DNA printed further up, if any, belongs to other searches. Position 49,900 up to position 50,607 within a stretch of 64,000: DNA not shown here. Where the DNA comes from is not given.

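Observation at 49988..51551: Compact IS903-type transposon carrying a GxxExxY nuclease-like passenger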

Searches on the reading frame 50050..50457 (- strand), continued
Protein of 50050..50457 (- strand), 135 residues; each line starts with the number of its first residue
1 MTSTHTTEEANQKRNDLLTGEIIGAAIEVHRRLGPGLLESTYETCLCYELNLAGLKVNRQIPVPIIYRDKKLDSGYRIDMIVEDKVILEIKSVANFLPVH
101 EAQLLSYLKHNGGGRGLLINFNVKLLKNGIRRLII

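Call 57: get_annotated_region(hit=H1, flank=1500)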
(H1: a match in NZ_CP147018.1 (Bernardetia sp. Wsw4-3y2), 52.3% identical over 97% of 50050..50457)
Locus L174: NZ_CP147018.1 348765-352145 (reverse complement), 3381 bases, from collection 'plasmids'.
description: Bernardetia sp. Wsw4-3y2 plasmid plasmd1, complete sequence
organism: Bernardetia sp. Wsw4-3y2 (NCBI taxid 3127471)
taxonomy: Bacteria; Bacteroidota; Cytophagia; Cytophagales; Bernardetiaceae; Bernardetia; Bernardetia sp. Wsw4-3y2
host: -; source: Red alga,Red algae; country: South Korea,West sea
typing (MOB-suite, as given by PLSDB): non-mobilizable
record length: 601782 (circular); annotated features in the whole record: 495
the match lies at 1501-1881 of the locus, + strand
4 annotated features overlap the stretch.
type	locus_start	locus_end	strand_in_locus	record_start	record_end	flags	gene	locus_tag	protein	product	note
CDS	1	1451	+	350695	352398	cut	ade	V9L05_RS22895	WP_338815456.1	adenine deaminase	GO:0006168 - adenine salvage [Evidence IEA]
CDS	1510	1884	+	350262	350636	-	-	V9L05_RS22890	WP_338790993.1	GxxExxY protein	-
CDS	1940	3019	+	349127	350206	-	-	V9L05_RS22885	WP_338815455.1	mannose-1-phosphate guanylyltransferase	-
CDS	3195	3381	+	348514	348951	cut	-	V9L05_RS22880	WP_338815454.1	hypothetical protein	-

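Call 58: get_annotated_region(hit=H3, flank=1500)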
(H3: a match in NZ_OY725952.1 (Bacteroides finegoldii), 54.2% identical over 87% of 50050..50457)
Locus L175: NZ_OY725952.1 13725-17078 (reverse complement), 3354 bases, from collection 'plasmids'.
description: Bacteroides finegoldii strain Bacteroides finegoldii TSDC17.2-1.1 plasmid 50, complete sequence
organism: Bacteroides finegoldii (NCBI taxid 338188)
taxonomy: Bacteria; Bacteroidota; Bacteroidia; Bacteroidales; Bacteroidaceae; Bacteroides; Bacteroides finegoldii
host: -; source: -; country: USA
typing (MOB-suite, as given by PLSDB): non-mobilizable
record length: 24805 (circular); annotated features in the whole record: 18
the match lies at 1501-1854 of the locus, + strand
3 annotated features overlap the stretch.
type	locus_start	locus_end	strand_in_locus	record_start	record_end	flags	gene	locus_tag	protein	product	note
CDS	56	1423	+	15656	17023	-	radA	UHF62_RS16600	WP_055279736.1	DNA repair protein RadA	GO:0006281 - DNA repair [Evidence IEA]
CDS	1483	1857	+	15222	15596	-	-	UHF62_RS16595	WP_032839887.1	GxxExxY protein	-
CDS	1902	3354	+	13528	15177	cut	-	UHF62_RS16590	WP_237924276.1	FAD-dependent protein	-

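Call 59: get_annotated_region(hit=H4, flank=1500)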
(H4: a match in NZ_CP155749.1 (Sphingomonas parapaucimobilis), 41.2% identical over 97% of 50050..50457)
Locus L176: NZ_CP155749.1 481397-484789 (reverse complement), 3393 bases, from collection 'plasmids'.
description: Sphingomonas parapaucimobilis strain YK209 plasmid unnamed1, complete sequence
organism: Sphingomonas parapaucimobilis (NCBI taxid 28213)
taxonomy: Bacteria; Pseudomonadota; Alphaproteobacteria; Sphingomonadales; Sphingomonadaceae; Sphingomonas; Sphingomonas parapaucimobilis
host: -; source: Chinese cabbage; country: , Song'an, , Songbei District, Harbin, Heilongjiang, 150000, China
typing (MOB-suite, as given by PLSDB): non-mobilizable
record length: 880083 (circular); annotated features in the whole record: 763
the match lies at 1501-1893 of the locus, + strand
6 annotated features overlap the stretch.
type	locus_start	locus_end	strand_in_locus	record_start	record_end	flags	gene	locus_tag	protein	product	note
CDS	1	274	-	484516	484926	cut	rpsF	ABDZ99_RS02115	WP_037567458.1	30S ribosomal protein S6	GO:0006412 - translation [Evidence IEA]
CDS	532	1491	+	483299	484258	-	fabD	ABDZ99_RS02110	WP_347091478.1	ACP S-malonyltransferase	GO:0006633 - fatty acid biosynthetic process [Evidence IEA]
CDS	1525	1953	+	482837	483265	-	-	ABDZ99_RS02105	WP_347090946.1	GxxExxY protein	-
CDS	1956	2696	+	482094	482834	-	fabG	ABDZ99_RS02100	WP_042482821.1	3-oxoacyl-[acyl-carrier-protein] reductase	GO:0006633 - fatty acid biosynthetic process [Evidence IEA]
CDS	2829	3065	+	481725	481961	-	-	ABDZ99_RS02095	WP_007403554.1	acyl carrier protein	GO:0006633 - fatty acid biosynthetic process [Evidence IEA]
CDS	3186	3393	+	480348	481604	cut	fabF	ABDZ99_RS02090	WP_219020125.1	beta-ketoacyl-ACP synthase II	GO:0006633 - fatty acid biosynthetic process [Evidence IEA]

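Call 60: get_annotated_region(hit=H2, flank=1500)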
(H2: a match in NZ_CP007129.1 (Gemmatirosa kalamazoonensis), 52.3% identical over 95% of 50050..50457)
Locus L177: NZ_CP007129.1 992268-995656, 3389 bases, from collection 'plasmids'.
description: Gemmatirosa kalamazoonensis strain KBS708 plasmid 1, complete sequence
organism: Gemmatirosa kalamazoonensis (NCBI taxid 861299)
taxonomy: Bacteria; Gemmatimonadota; Gemmatimonadia; Gemmatimonadales; Gemmatimonadaceae; Gemmatirosa; Gemmatirosa kalamazoonensis
host: -; source: -; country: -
typing (MOB-suite, as given by PLSDB): non-mobilizable
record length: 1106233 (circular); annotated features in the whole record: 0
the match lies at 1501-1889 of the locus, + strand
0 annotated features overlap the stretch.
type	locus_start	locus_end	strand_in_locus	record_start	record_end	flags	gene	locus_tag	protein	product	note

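Call 66: get_annotated_region(hit=H6, flank=1200)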
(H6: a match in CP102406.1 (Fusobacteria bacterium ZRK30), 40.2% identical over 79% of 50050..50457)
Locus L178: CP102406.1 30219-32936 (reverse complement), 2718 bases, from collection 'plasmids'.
description: Fusobacteria bacterium ZRK30 plasmid pZRK30-1, complete sequence
organism: Fusobacteria bacterium ZRK30 (NCBI taxid 2970471)
taxonomy: Bacteria; Fusobacteriota; ; ; ; ; Fusobacteria bacterium ZRK30
host: -; source: pure culture,cold seep; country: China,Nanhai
typing (MOB-suite, as given by PLSDB): non-mobilizable
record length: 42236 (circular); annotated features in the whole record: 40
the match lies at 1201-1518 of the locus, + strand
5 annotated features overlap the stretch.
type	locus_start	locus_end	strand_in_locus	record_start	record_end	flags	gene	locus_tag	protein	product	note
CDS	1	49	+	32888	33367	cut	-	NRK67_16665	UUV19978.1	hypothetical protein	-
CDS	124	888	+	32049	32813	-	-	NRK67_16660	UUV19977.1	ATP-binding protein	-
CDS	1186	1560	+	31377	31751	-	-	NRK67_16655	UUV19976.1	GxxExxY protein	-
CDS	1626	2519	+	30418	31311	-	-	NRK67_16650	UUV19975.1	metal-dependent hydrolase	-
CDS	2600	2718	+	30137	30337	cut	-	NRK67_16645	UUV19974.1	hypothetical protein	-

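Call 67: get_annotated_region(hit=H7, flank=1200)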
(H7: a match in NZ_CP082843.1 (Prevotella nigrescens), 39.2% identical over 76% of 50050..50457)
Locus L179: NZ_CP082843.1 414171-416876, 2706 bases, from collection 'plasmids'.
description: Prevotella nigrescens strain FDAARGOS_1486 plasmid unnamed, complete sequence
organism: Prevotella nigrescens (NCBI taxid 28133)
taxonomy: Bacteria; Bacteroidota; Bacteroidia; Bacteroidales; Prevotellaceae; Prevotella; Prevotella nigrescens
host: -; source: -; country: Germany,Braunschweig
typing (MOB-suite, as given by PLSDB): non-mobilizable; mating-pair formation MPF_T
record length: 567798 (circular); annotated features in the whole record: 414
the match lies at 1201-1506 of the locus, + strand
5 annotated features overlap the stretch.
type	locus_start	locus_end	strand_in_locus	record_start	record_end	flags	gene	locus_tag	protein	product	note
CDS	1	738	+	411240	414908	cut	-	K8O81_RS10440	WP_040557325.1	hypothetical protein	-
CDS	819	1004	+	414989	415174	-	-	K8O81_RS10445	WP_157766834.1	hypothetical protein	-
CDS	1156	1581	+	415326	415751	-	-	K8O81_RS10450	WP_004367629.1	GxxExxY protein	-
CDS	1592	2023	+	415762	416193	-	-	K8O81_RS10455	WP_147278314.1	hypothetical protein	-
CDS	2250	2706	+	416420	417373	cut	-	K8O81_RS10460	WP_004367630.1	DUF6261 family protein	-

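Call 68: get_annotated_region(hit=H8, flank=1200)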
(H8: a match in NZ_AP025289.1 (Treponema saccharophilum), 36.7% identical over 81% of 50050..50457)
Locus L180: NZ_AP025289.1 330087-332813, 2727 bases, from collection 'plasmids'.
description: Treponema saccharophilum strain JCM 32279 plasmid pTS1, complete sequence
organism: Treponema saccharophilum (NCBI taxid 165)
taxonomy: Bacteria; Spirochaetota; Spirochaetia; Spirochaetales; Treponemataceae; Treponema; Treponema saccharophilum
host: -; source: -; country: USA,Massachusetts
typing (MOB-suite, as given by PLSDB): non-mobilizable
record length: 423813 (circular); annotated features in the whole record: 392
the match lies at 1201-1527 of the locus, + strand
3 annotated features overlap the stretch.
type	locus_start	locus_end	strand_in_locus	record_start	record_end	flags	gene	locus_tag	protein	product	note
CDS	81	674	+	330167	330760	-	-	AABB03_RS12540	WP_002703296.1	hypothetical protein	-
CDS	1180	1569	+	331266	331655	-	-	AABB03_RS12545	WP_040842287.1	GxxExxY protein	-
CDS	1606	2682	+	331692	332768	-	-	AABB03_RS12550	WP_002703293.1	Fic family protein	-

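Call 69: get_annotated_region(hit=H5, flank=1200)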
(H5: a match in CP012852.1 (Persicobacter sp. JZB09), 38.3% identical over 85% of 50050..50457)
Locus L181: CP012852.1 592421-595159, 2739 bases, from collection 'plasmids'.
description: Persicobacter sp. JZB09 plasmid JZB09-Plasmid1, complete sequence
organism: Persicobacter sp. JZB09 (NCBI taxid 1085624)
taxonomy: Bacteria; Bacteroidota; Cytophagia; Cytophagales; Persicobacteraceae; Persicobacter; Persicobacter sp. JZB09
host: -; source: cell culture,soil; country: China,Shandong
typing (MOB-suite, as given by PLSDB): non-mobilizable
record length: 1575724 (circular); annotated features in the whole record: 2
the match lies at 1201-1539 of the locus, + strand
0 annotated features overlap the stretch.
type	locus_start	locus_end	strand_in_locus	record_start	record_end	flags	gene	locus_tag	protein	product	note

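Call 82: find_homologous_proteins(query=A3, max_evalue=0.00001)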
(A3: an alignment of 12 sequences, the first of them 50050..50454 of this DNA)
Query A3 (12 sequences) (134 aa, profile of the alignment): 8000 proteins with E <= 0.00001 among 8000 candidates; the best 120 are listed.
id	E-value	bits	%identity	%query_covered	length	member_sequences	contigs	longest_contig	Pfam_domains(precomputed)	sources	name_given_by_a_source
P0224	3.0e-51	191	69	97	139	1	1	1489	PF13366.13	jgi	-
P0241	4.6e-51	190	69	97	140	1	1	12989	PF13366.13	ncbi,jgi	ncbi:MAG: GxxExxY protein [Chlamydiales bacterium]|jgi:GxxExxY protein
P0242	5.1e-51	190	68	97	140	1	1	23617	PF13366.13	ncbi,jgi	ncbi:MAG: GxxExxY protein [Chlamydiales bacterium]|jgi:GxxExxY protein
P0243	7.7e-51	189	65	93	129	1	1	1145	PF13366.13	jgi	jgi:GxxExxY protein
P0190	1.1e-50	189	75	90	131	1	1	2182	PF13366.13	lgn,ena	-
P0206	1.9e-50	188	72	90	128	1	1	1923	PF13366.13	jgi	jgi:GxxExxY protein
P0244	2.0e-50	188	68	97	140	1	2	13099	PF13366.13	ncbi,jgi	ncbi:MAG: GxxExxY protein [Chlamydiales bacterium]|jgi:GxxExxY protein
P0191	2.2e-50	188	77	90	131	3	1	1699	PF13366.13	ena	-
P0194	4.4e-50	187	72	91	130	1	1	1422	PF13366.13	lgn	-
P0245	4.5e-50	187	65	93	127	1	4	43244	PF13366.13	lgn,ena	-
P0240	4.8e-50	187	72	90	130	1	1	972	PF13366.13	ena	-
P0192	4.9e-50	187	77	90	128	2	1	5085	PF13366.13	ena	-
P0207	5.7e-50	187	68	93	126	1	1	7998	PF13366.13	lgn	-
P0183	6.1e-50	186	72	97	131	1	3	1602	PF13366.13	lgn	-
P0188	6.3e-50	186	75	93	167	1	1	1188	PF13366.13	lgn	-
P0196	6.8e-50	186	73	90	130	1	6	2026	PF13366.13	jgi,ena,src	-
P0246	7.0e-50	186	59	93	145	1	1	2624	PF13366.13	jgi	jgi:GxxExxY protein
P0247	7.8e-50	186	72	90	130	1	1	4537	PF13366.13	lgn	-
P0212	9.3e-50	186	70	95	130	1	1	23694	PF13366.13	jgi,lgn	-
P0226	9.5e-50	186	68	95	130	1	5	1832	PF13366.13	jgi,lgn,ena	-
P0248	9.8e-50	186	68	95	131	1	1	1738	PF13366.13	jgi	jgi:GxxExxY protein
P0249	1.0e-49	186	69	99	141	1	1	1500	PF13366.13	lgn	-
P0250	1.1e-49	186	70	91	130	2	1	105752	PF13366.13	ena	-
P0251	1.1e-49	186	71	90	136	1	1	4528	PF13366.13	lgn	-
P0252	1.2e-49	185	72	91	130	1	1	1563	PF13366.13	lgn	-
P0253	1.2e-49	185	70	91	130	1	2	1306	PF13366.13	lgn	-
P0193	1.2e-49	185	74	93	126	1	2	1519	PF13366.13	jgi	jgi:GxxExxY protein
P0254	1.3e-49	185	72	90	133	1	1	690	PF13366.13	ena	-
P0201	1.4e-49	185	70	95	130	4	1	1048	PF13366.13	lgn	-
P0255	1.5e-49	185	72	90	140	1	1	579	PF13366.13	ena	-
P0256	1.6e-49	185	62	99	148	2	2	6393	PF13366.13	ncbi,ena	-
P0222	1.7e-49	185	70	91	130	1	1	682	PF13366.13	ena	-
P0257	1.7e-49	185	69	90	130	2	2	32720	PF13366.13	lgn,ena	-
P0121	1.8e-49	185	97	100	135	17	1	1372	PF13366.13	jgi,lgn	jgi:GxxExxY protein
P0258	2.0e-49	185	70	91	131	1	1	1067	PF13366.13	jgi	jgi:GxxExxY protein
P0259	2.0e-49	185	66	93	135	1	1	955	PF13366.13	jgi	jgi:GxxExxY protein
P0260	2.0e-49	185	68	91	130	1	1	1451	PF13366.13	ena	-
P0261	2.1e-49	185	67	96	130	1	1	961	PF13366.13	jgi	jgi:GxxExxY protein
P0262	2.4e-49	185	66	89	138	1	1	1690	PF13366.13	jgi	-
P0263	2.4e-49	185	73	90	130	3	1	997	PF13366.13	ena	-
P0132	2.5e-49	184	86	99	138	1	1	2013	PF13366.13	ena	-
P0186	2.5e-49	184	74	93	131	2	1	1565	PF13366.13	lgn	-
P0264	2.9e-49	184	71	91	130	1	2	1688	PF13366.13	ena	-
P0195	3.1e-49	184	71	96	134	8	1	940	PF13366.13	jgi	-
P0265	3.1e-49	184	70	95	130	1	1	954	PF13366.13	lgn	-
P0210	3.2e-49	184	72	91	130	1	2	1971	PF13366.13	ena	-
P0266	3.2e-49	184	60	93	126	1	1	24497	PF13366.13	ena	-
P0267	3.3e-49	184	69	90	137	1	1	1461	PF13366.13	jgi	jgi:GxxExxY protein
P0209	3.3e-49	184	72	91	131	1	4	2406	PF13366.13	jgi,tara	jgi:GxxExxY protein|tara:strand:- start:192 stop:587 length:396 start_codon:yes stop_codon:yes gene_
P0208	3.4e-49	184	72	90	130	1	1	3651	PF13366.13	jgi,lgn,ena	jgi:GxxExxY protein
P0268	3.4e-49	184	71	90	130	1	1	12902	PF13366.13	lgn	-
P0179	3.7e-49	184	74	93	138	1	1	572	PF13366.13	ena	-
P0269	3.9e-49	184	72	90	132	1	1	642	PF13366.13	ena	-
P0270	3.9e-49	184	70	90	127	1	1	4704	PF13366.13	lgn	-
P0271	4.1e-49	184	73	90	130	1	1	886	PF13366.13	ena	-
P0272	4.1e-49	184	68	87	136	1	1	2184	PF13366.13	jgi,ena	-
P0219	4.3e-49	184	69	93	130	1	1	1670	PF13366.13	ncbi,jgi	-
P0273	4.5e-49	184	65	87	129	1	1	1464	PF13366.13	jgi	-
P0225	4.5e-49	184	68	95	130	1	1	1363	PF13366.13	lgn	-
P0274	4.5e-49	184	69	91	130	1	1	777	PF13366.13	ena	-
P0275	4.6e-49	184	68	95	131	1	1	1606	PF13366.13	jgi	jgi:GxxExxY protein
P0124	4.9e-49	184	89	100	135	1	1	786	PF13366.13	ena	-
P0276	5.0e-49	183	71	92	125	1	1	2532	PF13366.13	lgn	-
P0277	5.1e-49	183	68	87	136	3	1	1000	PF13366.13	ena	-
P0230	5.2e-49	183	71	91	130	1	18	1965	PF13366.13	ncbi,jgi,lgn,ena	-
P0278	5.2e-49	183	70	91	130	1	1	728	PF13366.13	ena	-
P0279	5.2e-49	183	58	93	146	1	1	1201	PF13366.13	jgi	jgi:GxxExxY protein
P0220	5.2e-49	183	74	90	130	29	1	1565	PF13366.13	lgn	-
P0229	5.3e-49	183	71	91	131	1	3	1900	PF13366.13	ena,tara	tara:strand:- start:51 stop:446 length:396 start_codon:yes stop_codon:yes gene_type:complete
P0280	5.4e-49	183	70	91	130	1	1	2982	PF13366.13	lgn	-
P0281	5.4e-49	183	59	90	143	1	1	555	PF13366.13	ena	-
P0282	6.0e-49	183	65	87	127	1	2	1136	PF13366.13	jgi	jgi:GxxExxY protein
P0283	6.2e-49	183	64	88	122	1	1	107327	PF13366.13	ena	-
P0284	6.9e-49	183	64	95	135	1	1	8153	PF13366.13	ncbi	ncbi:MAG: GxxExxY protein [Anaerolineae bacterium]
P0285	6.9e-49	183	70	91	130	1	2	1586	PF13366.13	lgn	-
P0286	7.2e-49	183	57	99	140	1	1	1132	PF13366.13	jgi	jgi:GxxExxY protein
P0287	7.4e-49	183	61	99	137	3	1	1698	PF13366.13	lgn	-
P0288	7.4e-49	183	64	95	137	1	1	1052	PF13366.13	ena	-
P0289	7.6e-49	183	67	87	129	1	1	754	PF13366.13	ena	-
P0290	7.9e-49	183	70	90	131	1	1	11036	PF13366.13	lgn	-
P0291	7.9e-49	183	73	90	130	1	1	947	PF13366.13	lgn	-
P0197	8.2e-49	183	73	91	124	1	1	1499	PF13366.13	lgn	-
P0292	8.3e-49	183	66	87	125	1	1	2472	PF13366.13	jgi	jgi:GxxExxY protein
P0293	8.3e-49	183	66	98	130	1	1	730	PF13366.13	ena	-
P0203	8.7e-49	183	75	90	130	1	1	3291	PF13366.13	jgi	jgi:GxxExxY protein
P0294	8.9e-49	183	68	93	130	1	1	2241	PF13366.13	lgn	-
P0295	8.9e-49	183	68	93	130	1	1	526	PF13366.13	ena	-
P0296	9.3e-49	183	73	91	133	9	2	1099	PF13366.13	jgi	jgi:GxxExxY protein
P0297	9.4e-49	183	67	99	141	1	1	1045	PF13366.13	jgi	jgi:GxxExxY protein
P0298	9.4e-49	183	67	93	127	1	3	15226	PF13366.13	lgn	-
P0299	9.9e-49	183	60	99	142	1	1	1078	PF13366.13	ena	-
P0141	1.0e-48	183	84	96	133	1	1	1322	PF13366.13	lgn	-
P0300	1.0e-48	182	66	89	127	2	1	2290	PF13366.13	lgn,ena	-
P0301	1.0e-48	182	70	91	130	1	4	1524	PF13366.13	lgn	-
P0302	1.0e-48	182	67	87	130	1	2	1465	PF13366.13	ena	-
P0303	1.0e-48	182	58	93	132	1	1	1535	PF13366.13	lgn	-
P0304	1.1e-48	182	62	87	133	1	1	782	PF13366.13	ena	-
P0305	1.1e-48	182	63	93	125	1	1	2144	PF13366.13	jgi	-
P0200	1.1e-48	182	73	91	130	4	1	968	PF13366.13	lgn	-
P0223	1.1e-48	182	73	90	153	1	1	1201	PF13366.13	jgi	jgi:GxxExxY protein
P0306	1.1e-48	182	64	90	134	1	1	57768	PF13366.13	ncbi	-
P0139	1.1e-48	182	89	92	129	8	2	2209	PF13366.13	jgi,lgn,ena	-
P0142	1.1e-48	182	84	96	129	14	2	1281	PF13366.13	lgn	-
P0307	1.1e-48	182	71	91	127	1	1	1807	PF13366.13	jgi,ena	-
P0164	1.2e-48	182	88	90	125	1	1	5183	PF13366.13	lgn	-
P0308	1.2e-48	182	61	99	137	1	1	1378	PF13366.13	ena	-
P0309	1.2e-48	182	70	90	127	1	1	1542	PF13366.13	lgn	-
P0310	1.2e-48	182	64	90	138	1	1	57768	PF13366.13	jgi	jgi:GxxExxY protein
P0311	1.3e-48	182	69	95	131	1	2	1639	PF13366.13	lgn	-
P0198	1.3e-48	182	74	90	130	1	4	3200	PF13366.13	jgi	jgi:GxxExxY protein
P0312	1.3e-48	182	63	87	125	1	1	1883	PF13366.13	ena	-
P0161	1.3e-48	182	87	90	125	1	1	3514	PF13366.13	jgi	jgi:GxxExxY protein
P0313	1.3e-48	182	69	91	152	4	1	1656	PF13366.13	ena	-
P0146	1.3e-48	182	83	99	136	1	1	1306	PF13366.13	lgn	-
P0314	1.3e-48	182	70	91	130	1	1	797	PF13366.13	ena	-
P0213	1.4e-48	182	71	91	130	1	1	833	PF13366.13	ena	-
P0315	1.4e-48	182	68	90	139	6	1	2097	PF13366.13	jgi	jgi:GxxExxY protein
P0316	1.4e-48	182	61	100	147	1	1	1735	PF13366.13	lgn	-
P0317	1.4e-48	182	71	88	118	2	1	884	PF13366.13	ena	-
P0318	1.5e-48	182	63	87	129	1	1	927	PF13366.13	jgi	-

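Call 83: find_encoding_contigs(protein=P0283, flank=2500, max_places=3)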
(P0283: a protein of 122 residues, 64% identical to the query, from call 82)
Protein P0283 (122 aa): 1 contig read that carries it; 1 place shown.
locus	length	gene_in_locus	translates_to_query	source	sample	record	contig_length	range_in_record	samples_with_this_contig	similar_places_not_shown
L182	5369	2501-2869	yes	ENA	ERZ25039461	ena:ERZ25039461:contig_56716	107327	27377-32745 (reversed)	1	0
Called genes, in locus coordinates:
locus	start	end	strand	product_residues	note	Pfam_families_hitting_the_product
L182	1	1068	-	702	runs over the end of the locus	-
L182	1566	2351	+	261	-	PF06750:A24_N_bact, PF01478:Peptidase_A24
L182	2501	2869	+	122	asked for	PF13366:PDDEXK_3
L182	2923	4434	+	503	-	PF00672:HAMP, PF00512:HisKA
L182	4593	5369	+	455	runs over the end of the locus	PF00072:Response_reg, PF00158:Sigma54_activat, PF14532:Sigma54_activ_2, PF25601:AAA_lid_14, PF02954:HTH_8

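Call 84: find_encoding_contigs(protein=P0266, flank=2500, max_places=3)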
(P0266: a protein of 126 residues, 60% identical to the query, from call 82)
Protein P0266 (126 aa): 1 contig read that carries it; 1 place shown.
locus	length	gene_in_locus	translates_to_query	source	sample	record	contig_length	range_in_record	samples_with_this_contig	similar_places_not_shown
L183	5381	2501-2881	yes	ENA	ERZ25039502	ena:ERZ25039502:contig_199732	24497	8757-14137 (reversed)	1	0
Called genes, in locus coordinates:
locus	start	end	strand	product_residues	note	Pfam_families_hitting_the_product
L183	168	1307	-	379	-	PF13173:AAA_14, PF13635:DUF4143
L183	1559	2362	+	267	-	PF06750:A24_N_bact, PF01478:Peptidase_A24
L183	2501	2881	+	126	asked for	PF13366:PDDEXK_3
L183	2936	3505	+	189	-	-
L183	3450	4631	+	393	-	PF00672:HAMP, PF00512:HisKA, PF02518:HATPase_c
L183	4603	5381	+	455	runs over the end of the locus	PF00072:Response_reg, PF00158:Sigma54_activat, PF14532:Sigma54_activ_2, PF25601:AAA_lid_14, PF02954:HTH_8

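Call 85: find_encoding_contigs(protein=P0284, flank=2500, max_places=3)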
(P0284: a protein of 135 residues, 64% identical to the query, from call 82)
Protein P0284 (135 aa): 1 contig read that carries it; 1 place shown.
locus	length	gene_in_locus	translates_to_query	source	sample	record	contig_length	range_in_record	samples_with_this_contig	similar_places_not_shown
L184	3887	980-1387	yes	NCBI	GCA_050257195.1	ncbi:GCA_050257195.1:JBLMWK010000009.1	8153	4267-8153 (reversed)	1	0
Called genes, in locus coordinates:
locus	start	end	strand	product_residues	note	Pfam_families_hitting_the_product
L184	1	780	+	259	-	PF02934:GatB_N, PF02637:GatB_Yqey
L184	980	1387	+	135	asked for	PF13366:PDDEXK_3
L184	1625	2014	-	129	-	-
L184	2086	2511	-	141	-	PF00106:adh_short, PF13561:adh_short_C2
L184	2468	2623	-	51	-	PF00106:adh_short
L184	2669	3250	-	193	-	PF00440:TetR_N, PF13305:TetR_C_33 (weak)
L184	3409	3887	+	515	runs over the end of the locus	PF02321:OEP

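Call 92: predict_structure(alignment_id=A4)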
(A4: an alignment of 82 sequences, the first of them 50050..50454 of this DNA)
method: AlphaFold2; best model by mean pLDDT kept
length: 134 residues; sequences in the alignment: 82
mean_pLDDT: 91.4   pTM: 0.82
mean pLDDT of the five models: 91.4, 91.4, 90.7, 90.6, 89.3
residues with pLDDT >= 90: 109; 70-90: 11; 50-70: 12; < 50: 2
segments of 3 or more residues with pLDDT < 50: none
pLDDT, mean of each block of 10 residues (from residue 1): 53 81 98 97 98 97 92 94 97 96 93 96 95 93
secondary structure, 60 per line:
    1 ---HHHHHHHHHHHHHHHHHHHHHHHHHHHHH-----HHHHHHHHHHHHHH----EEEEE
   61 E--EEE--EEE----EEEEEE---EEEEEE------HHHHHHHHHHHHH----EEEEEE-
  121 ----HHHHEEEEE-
elements in order: H4-32 H38-51 E56-61 E64-66 E69-71 E76-81 E85-90 H97-109 E114-119 H125-128 E129-133
